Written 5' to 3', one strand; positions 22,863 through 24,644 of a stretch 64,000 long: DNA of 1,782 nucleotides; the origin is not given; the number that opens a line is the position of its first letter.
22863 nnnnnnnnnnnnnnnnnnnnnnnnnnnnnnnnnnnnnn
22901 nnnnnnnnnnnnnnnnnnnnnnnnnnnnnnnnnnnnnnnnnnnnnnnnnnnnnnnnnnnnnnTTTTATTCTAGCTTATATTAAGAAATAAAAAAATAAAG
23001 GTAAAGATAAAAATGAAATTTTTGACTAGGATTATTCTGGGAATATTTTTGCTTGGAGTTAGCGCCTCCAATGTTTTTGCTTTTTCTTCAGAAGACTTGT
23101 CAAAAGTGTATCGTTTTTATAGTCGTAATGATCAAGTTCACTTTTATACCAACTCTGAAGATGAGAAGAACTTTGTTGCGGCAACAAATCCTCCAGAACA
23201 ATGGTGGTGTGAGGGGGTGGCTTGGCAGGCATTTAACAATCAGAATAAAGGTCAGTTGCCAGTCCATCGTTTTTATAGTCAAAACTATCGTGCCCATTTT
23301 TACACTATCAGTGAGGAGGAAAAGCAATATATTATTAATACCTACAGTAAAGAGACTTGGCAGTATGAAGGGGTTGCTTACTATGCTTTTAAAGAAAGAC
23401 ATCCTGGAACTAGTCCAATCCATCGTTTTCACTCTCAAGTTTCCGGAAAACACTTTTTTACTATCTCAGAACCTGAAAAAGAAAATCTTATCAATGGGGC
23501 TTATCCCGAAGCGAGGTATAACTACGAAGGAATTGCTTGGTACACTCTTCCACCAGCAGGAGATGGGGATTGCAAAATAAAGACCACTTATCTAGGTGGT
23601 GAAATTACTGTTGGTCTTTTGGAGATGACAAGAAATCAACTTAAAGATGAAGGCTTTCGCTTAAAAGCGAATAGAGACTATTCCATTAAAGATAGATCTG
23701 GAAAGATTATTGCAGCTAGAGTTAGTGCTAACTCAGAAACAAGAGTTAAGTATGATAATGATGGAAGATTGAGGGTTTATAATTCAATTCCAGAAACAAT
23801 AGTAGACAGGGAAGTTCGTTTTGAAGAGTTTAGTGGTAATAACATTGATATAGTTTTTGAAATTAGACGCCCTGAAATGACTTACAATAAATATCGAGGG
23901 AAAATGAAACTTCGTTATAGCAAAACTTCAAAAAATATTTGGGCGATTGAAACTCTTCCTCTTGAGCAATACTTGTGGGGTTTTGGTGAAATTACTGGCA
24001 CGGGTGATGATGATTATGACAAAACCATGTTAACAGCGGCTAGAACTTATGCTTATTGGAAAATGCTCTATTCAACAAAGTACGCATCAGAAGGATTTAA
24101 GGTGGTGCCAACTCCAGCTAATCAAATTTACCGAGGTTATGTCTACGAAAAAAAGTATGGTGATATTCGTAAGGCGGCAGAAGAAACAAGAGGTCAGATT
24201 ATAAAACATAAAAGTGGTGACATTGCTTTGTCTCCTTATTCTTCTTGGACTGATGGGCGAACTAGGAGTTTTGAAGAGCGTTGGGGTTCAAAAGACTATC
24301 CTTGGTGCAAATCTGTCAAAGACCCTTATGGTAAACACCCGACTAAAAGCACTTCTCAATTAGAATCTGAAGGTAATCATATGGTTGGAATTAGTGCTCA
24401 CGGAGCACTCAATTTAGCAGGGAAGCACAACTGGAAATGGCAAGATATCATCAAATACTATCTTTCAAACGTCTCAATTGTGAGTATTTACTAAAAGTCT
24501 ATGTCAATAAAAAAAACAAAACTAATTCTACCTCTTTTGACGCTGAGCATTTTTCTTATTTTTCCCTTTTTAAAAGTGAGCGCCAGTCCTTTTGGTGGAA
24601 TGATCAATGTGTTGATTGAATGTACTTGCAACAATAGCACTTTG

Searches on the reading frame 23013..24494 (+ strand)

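Call 14: search_protein_families(library=pfam, proteins=[window:23013-24494:+], max_evalue=0.0001)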
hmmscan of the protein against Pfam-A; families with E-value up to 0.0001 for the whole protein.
window:23013-24494:+ (493 aa): 2 families
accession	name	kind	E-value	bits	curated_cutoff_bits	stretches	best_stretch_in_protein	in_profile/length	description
PF18885.6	DUF5648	-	6.7e-35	120.7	25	2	23-125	39-133/134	Domain of unknown function (DUF5648)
PF08486.15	SpoIID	-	3.7e-08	34.3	23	1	306-398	2-96/97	Stage II sporulation protein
